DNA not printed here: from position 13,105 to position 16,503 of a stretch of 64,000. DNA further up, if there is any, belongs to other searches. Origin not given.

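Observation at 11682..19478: metFV joined in one operon to a NuoE + NuoF::GltD (Stn/Nfn-like) module and an FdhA/NuoG-like subunit: candidate undescribed type of methylene-THF reductase complex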

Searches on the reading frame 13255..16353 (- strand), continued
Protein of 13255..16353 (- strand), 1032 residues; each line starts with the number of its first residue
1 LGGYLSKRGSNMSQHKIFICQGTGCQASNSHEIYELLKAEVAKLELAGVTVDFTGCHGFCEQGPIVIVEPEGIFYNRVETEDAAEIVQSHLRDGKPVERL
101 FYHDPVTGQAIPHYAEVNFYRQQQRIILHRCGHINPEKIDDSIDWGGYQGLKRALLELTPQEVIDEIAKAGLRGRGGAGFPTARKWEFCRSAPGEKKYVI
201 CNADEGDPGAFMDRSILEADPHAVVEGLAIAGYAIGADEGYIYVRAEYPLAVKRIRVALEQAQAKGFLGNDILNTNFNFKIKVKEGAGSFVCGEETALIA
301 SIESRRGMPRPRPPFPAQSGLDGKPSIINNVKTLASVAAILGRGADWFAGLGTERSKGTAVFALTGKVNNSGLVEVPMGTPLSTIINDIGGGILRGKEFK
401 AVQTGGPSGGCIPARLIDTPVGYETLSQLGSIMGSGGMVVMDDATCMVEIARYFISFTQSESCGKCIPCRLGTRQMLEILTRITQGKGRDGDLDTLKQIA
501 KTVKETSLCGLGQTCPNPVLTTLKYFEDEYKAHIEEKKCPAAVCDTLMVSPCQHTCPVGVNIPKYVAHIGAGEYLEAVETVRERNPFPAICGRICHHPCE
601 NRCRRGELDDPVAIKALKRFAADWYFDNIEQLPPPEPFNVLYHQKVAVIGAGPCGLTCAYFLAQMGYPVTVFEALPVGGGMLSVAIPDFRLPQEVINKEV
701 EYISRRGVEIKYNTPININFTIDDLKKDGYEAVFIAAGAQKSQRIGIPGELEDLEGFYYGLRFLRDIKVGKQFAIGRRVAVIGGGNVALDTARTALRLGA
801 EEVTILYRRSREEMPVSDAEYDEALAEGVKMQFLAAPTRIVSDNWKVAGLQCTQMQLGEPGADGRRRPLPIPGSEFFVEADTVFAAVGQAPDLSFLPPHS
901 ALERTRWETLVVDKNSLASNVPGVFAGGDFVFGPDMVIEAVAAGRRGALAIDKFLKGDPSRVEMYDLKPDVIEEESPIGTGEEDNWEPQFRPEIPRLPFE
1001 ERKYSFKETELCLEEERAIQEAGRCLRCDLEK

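Call 36: search_solved_structures(query=window:13255-16320:-, max_evalue=1e-20, show_alignments=0)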
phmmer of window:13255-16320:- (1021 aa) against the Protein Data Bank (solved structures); distinct sequences matched with E-value up to 1e-20: 73 (the best 60 are shown).
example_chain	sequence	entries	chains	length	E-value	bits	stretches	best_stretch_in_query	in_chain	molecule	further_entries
7t2r_B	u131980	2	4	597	2.6e-230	770.4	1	5-537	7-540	NiFe hydrogenase subunit B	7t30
7q4v_B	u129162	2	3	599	1.6e-215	721.4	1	4-540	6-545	Iron hydrogenase HydB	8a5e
9bov_B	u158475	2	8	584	8.2e-203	679.4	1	8-538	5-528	NADH dehydrogenase (Quinone)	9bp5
8a6t_B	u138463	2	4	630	1e-194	652.6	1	6-538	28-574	Electron bifurcating hydrogenase subunit HydB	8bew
8oh5_B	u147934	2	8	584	2e-194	651.6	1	38-539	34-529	NAD-reducing hydrogenase subunit HoxF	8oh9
9n5u_B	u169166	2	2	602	1e-193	649.3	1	15-537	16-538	NfnB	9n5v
9mqx_B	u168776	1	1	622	6.2e-186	623.5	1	6-542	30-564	NADH:ubiquinone oxidoreductase, NADH-binding (51 kD) subunit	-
7p5h_B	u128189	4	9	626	1.2e-184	619.2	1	5-535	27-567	Fe-hydrogenase, subunit beta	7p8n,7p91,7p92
7q4w_B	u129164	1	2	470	2.1e-178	598.6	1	128-540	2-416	Iron hydrogenase HydB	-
9bov_A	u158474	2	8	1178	4.5e-124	418.7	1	539-1018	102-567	Molybdopterin oxidoreductase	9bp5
9n5u_A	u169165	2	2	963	3.5e-117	395.9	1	538-1018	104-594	NfnA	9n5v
2fug_1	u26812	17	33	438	2.9e-116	392.9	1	124-527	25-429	NADH-quinone oxidoreductase chain 1 | NADH-QUINONE OXIDOREDUCTASE SUBUNIT 1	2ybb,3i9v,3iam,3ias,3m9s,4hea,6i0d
6vw7_B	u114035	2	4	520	8.1e-116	391.4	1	104-519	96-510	NAD-dependent formate dehydrogenase beta subunit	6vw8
9wxb_C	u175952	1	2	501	1.4e-107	364.1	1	95-520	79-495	Formate dehydrogenase beta subunit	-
6tg9_B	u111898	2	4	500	3.4e-106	359.5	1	99-520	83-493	Formate dehydrogenase subunit beta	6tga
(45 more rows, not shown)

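Call 56: search_protein_families(library=pfam, proteins=[L032:5866-7368:+, L032:10991-11677:+, L032:11659-12507:+, L032:12584-12973:+, L032:14622-15887:+, L037:2888-3616:+, L037:3687-4211:+, L037:5027-5692:+, L037:5705-8080:+, L037:8310-9425:+], max_evalue=0.00001)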
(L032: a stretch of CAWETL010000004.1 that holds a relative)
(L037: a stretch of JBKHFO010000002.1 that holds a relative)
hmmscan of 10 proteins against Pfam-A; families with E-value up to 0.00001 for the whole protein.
L032:5866-7368:+ (500 aa): 1 family
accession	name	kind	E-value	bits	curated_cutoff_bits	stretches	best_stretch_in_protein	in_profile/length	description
PF01058.29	Oxidored_q6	-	1.1e-25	90.2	27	1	13-152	1-127/128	NADH ubiquinone oxidoreductase, 20 Kd subunit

L032:10991-11677:+ (228 aa): 2 families
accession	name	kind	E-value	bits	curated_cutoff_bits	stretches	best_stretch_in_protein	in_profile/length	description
PF13510.11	Fer2_4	-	3.9e-13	49.7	22.8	1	5-81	6-81/82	2Fe-2S iron-sulfur cluster binding domain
PF10588.14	NADH-G_4Fe-4S_3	-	1.5e-11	44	27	1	88-124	1-37/40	NADH-ubiquinone oxidoreductase-G iron-sulfur binding region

L032:11659-12507:+ (282 aa): 1 family
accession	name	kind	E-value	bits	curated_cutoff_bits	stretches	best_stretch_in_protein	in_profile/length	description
PF00374.24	NiFeSe_Hases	-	5.1e-16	59.1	25.8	1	47-130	1-84/508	Nickel-dependent hydrogenase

L032:12584-12973:+ (129 aa): 1 family
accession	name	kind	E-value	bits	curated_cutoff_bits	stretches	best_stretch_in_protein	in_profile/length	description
PF00374.24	NiFeSe_Hases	-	3.2e-09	36.7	25.8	1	40-122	423-508/508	Nickel-dependent hydrogenase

L032:14622-15887:+ (421 aa): 3 families
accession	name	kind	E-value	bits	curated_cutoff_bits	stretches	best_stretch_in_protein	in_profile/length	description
PF13360.13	PQQ_2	-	2.2e-45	155.5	27.6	3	107-234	7-144/233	Outer membrane protein assembly factor BamB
PF13570.13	Beta-prop_ACSF4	-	4.3e-19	69.5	133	2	104-202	114-213/329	Beta-alanine-activating enzyme, beta-propeller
PF01011.28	PQQ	-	4.1e-07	29.5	26.7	0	125-158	51-84/595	Glucose/ethanol/alcohol dehydrogenase, beta-propeller domain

L037:2888-3616:+ (242 aa): 10 families
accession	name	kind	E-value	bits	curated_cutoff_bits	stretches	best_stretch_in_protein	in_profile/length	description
PF13510.11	Fer2_4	-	8.5e-24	83.9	22.8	1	9-85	2-81/82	2Fe-2S iron-sulfur cluster binding domain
PF10588.14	NADH-G_4Fe-4S_3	-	1e-15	57.4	27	1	92-131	1-40/40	NADH-ubiquinone oxidoreductase-G iron-sulfur binding region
PF22117.2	Fer4_Nqo3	-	5.8e-10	39.7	27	1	150-214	6-66/67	NADH-quinone oxidoreductase subunit 3, ferredoxin-like domain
PF00037.32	Fer4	-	4.8e-09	36.1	21.1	1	195-214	4-23/24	4Fe-4S binding domain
PF12837.12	Fer4_6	-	4.9e-08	33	25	0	195-214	5-24/24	4Fe-4S binding domain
PF12838.12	Fer4_7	-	7.8e-08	33.1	27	1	154-213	1-52/52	4Fe-4S dicluster domain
PF13187.11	Fer4_9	-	1.1e-07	32.2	27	1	154-213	1-51/52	4Fe-4S dicluster domain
PF13237.11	Fer4_10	-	1.1e-07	32.1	25.5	0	194-217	4-29/53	4Fe-4S dicluster domain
PF12797.12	Fer4_2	-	8e-07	29.1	24.5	0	192-211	3-22/22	4Fe-4S binding domain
PF13484.11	Fer4_16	-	8.2e-06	26.9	30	0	198-217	1-20/66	4Fe-4S double cluster binding domain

L037:3687-4211:+ (174 aa): 1 family
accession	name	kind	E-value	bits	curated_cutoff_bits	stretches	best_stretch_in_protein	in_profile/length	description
PF01750.23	HycI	-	4.6e-10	39.9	23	1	62-148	40-127/130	Hydrogenase maturation protease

L037:5027-5692:+ (221 aa): 1 family
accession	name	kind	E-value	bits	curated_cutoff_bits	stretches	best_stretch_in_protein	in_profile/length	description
PF02492.25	cobW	-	3.2e-21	76.2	20.7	1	32-187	3-174/180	CobW/HypB/UreG, nucleotide-binding domain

L037:5705-8080:+ (791 aa): 5 families
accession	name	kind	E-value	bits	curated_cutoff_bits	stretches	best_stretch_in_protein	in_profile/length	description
PF22521.2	HypF_C_2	-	1.5e-71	241.5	27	1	517-763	1-241/241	Carbamoyltransferase, Kae1-like Domain, second subdomain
PF01300.24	Sua5_yciO_yrdC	-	6.9e-42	143.4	25.1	1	222-398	2-178/178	Telomere recombination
PF07503.17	zf-HYPF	-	8.7e-33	112.3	23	2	119-152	1-34/34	HypF finger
PF17788.7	HypF_C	-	2.6e-32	111.9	23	1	413-508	3-99/99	HypF Kae1-like domain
PF00708.24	Acylphosphatase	-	2.5e-21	76.2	22.5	1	18-100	2-85/85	Acylphosphatase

L037:8310-9425:+ (371 aa): 1 family
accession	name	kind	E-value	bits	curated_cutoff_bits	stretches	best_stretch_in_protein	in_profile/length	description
PF01924.21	HypD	-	3.1e-154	513.7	25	1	13-359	3-351/351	Hydrogenase formation hypA family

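Call 57: search_protein_families(library=pfam, proteins=[L031:3589-3948:+, L031:3965-4393:+, L031:4396-5664:+, L031:6024-6758:+, L031:6759-7304:+, L031:11020-11424:+, L031:11606-12892:+, L031:12885-13844:+, L031:13846-14439:+, L031:16122-18185:+], max_evalue=0.00001)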
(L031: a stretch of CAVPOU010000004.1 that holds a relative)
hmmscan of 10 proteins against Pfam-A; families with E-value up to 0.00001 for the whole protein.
L031:3589-3948:+ (119 aa): 1 family
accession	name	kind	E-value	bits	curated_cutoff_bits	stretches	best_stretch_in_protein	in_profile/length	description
PF07085.17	DRTGG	-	8.7e-09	35.6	25.2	1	5-104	1-101/105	DRTGG domain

L031:3965-4393:+ (142 aa): 2 families
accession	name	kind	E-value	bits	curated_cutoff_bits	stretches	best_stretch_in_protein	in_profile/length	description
PF13581.12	HATPase_c_2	-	2.5e-09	37.6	27.4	1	20-132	10-122/127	Histidine kinase-like ATPase domain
PF02518.31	HATPase_c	-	1.6e-07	32.2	26.4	1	51-138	15-108/111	Histidine kinase-, DNA gyrase B-, and HSP90-like ATPase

L031:4396-5664:+ (422 aa): 9 families
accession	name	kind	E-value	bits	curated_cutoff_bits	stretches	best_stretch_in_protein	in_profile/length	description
PF02906.19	Fe_hyd_lg_C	-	9e-19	68.5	22.1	1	79-310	4-245/245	Iron only hydrogenase large subunit, C-terminal domain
PF12838.12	Fer4_7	-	6.7e-11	42.9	27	1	17-61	1-52/52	4Fe-4S dicluster domain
PF13187.11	Fer4_9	-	2.7e-09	37.3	27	1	17-62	1-52/52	4Fe-4S dicluster domain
PF13237.11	Fer4_10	-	4.2e-09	36.6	25.5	1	12-58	3-53/53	4Fe-4S dicluster domain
PF00037.32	Fer4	-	6.1e-09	35.8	21.1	1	12-34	2-24/24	4Fe-4S binding domain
PF14697.11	Fer4_21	-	9.2e-09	35.7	35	0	8-34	31-58/59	4Fe-4S dicluster domain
PF04060.18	FeS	-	9.5e-09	35.3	23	1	385-415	1-31/33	Putative Fe-S cluster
PF12837.12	Fer4_6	-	4.2e-08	33.2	25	0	11-33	2-24/24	4Fe-4S binding domain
PF13484.11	Fer4_16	-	7.3e-08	33.5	30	0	46-73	1-29/66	4Fe-4S double cluster binding domain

L031:6024-6758:+ (244 aa): 1 family
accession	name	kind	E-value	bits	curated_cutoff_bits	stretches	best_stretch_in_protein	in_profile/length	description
PF02811.25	PHP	-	5.5e-07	30.5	26.4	1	7-75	1-70/164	PHP domain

L031:6759-7304:+ (181 aa): 2 families
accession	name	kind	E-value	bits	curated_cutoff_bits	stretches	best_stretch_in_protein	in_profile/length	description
PF02518.31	HATPase_c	-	5.1e-18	66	26.4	1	8-105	10-110/111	Histidine kinase-, DNA gyrase B-, and HSP90-like ATPase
PF13589.12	HATPase_c_3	-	2.4e-08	34.5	25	1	8-102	7-103/137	Histidine kinase-, DNA gyrase B-, and HSP90-like ATPase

L031:11020-11424:+ (134 aa): 1 family
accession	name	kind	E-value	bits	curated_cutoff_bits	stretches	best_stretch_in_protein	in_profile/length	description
PF02085.21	Cytochrom_CIII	-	2.3e-13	50.8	22.9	1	50-131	16-101/101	Class III cytochrome C family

L031:11606-12892:+ (428 aa): 6 families
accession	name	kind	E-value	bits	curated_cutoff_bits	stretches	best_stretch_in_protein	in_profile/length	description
PF13237.11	Fer4_10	-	6.1e-08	32.9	25.5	1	348-400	7-52/53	4Fe-4S dicluster domain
PF13187.11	Fer4_9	-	1e-07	32.3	27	1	349-400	1-47/52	4Fe-4S dicluster domain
PF12838.12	Fer4_7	-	1.3e-06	29.2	27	0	349-402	1-50/52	4Fe-4S dicluster domain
PF13534.11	Fer4_17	-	3.2e-06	28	22.2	1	350-401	2-57/61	4Fe-4S dicluster domain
PF00037.32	Fer4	-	4.8e-06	26.6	21.1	0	349-362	7-20/24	4Fe-4S binding domain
PF12797.12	Fer4_2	-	9e-06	25.8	24.5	0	349-362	9-22/22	4Fe-4S binding domain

L031:12885-13844:+ (319 aa): 1 family
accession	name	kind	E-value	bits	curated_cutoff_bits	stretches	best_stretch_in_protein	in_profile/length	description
PF03116.20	NQR2_RnfD_RnfE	-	4.8e-90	302.4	27.7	1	10-315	3-295/296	NQR2, RnfD, RnfE family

L031:13846-14439:+ (197 aa): 1 family
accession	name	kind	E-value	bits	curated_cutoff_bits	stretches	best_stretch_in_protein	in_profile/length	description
PF04205.19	FMN_bind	-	1.9e-17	64.1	22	1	93-174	1-72/77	FMN-binding domain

L031:16122-18185:+ (687 aa): 10 families
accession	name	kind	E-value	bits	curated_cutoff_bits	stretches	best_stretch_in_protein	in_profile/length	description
PF14691.11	Fer4_20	-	6.6e-23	81.1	25.8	1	200-281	26-111/113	Dihydroprymidine dehydrogenase domain II, 4Fe-4S cluster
PF07992.20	Pyr_redox_2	-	2.1e-13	50.8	26.1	1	381-531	100-240/291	Pyridine nucleotide-disulphide oxidoreductase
PF04060.18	FeS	-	8e-12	45.1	23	1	41-72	1-32/33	Putative Fe-S cluster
PF00037.32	Fer4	-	8.3e-09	35.4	21.1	1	161-184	1-24/24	4Fe-4S binding domain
PF00070.33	Pyr_redox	-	1.9e-08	35.1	22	0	296-330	1-35/82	Pyridine nucleotide-disulphide oxidoreductase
PF12838.12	Fer4_7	-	4e-08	34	27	1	138-182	2-52/52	4Fe-4S dicluster domain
PF13450.12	NAD_binding_8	-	2.3e-07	31.4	21.9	1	299-352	1-50/68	NAD(P)-binding Rossmann-like domain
PF13187.11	Fer4_9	-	2.2e-06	28.1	27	1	138-182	2-51/52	4Fe-4S dicluster domain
PF14697.11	Fer4_21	-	3.7e-06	27.4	35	1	138-185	8-59/59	4Fe-4S dicluster domain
PF12837.12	Fer4_6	-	5.7e-06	26.5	25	1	161-183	2-24/24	4Fe-4S binding domain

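Call 58: list_cluster_members(proteins=[P0006, P0002])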
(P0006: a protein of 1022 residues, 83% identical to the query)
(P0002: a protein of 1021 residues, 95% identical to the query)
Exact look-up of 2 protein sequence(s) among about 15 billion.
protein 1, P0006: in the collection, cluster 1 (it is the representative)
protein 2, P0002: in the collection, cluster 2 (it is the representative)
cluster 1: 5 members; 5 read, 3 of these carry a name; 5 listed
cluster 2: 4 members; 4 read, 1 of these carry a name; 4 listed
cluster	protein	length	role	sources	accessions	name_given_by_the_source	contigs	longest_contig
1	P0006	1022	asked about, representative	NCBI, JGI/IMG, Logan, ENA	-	NADH-quinone oxidoreductase subunit F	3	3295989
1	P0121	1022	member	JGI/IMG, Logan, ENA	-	NADH-quinone oxidoreductase subunit F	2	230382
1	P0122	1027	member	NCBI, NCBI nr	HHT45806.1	MAG TPA: NADH-quinone oxidoreductase subunit NuoF [Firmicutes bacterium] | NADH-quinone oxidoreductase subunit NuoF [Bacillota bacterium]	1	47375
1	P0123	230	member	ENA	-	-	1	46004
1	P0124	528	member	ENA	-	-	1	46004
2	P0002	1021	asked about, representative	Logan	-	-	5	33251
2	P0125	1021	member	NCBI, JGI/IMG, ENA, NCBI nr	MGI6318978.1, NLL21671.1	MAG: FAD-dependent oxidoreductase [Firmicutes bacterium] | NADH-quinone oxidoreductase subunit F | FAD-dependent oxidoreductase [Bacillota bacterium]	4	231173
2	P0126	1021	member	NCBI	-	-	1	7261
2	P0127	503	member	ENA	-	-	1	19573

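Call 59: search_protein_families(library=ncbifam, proteins=[window:13255-16320:-], max_evalue=1e-10)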
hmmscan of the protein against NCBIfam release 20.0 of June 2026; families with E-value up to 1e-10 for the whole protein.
window:13255-16320:- (1021 aa): 27 families (the best 25 are shown)
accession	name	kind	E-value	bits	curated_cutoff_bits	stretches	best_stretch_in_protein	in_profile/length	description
NF009410.0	PRK12771.1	subfamily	2.3e-144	482.1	516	1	491-1017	3-511/566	NAD(P)-binding protein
NF009454.0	PRK12814.1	equivalog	5.5e-144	481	916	1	538-1018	101-573/657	putative NADPH-dependent glutamate synthase small subunit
TIGR01959.1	nuoF_fam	equivalog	2.3e-142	474.2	558.65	1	125-523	11-410/410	NADH-quinone oxidoreductase subunit NuoF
NF009414.0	PRK12778.1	equivalog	3.2e-117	392.7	1103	1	532-945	330-750/752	bifunctional dihydroorotate dehydrogenase B NAD binding subunit/NADPH-dependent glutamate synthase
NF010120.0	PRK13596.1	equivalog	2.1e-113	379.1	389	1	123-528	15-422/433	NADH-quinone oxidoreductase subunit NuoF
TIGR01316.1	gltA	equivalog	2.9e-108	362.6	471.75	1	521-944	21-449/449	NADPH-dependent glutamate synthase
NF008436.0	PRK11278.1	equivalog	1.7e-105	353.5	749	1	128-528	27-431/448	NADH-quinone oxidoreductase subunit NuoF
TIGR03315.1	Se_ygfK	equivalog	8.8e-102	341.2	835.3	1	527-956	436-836/1012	putative selenate reductase subunit YgfK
NF010590.0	PRK13984.1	equivalog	1.1e-89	301.2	946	1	538-946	195-608/611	putative oxidoreductase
TIGR01318.1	gltD_gamma_fam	subfamily_domain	3.3e-84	283.1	482.95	1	525-944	34-465/467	glutamate synthase, small subunit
NF009413.0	PRK12775.1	equivalog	1e-80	271.8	1895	1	529-946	329-756/1006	putative trifunctional 2-polyprenylphenol hydroxylase/glutamate synthase subunit beta/ferritin domain-containing protein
NF009408.0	PRK12769.1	equivalog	9.2e-79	265.2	1003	1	538-945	233-652/659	formate-dependent uric acid utilization protein AegA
NF009415.0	PRK12779.1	equivalog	1.9e-69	234.6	1519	1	525-942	190-624/944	putative bifunctional glutamate synthase subunit beta/2-polyprenylphenol hydroxylase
NF009451.0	PRK12809.1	equivalog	4.4e-67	226.8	1154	1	539-938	217-628/639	formate-dependent uric acid utilization protein YgfT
NF009409.0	PRK12770.1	subfamily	6e-67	226.2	343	1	633-947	19-353/360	putative glutamate synthase subunit beta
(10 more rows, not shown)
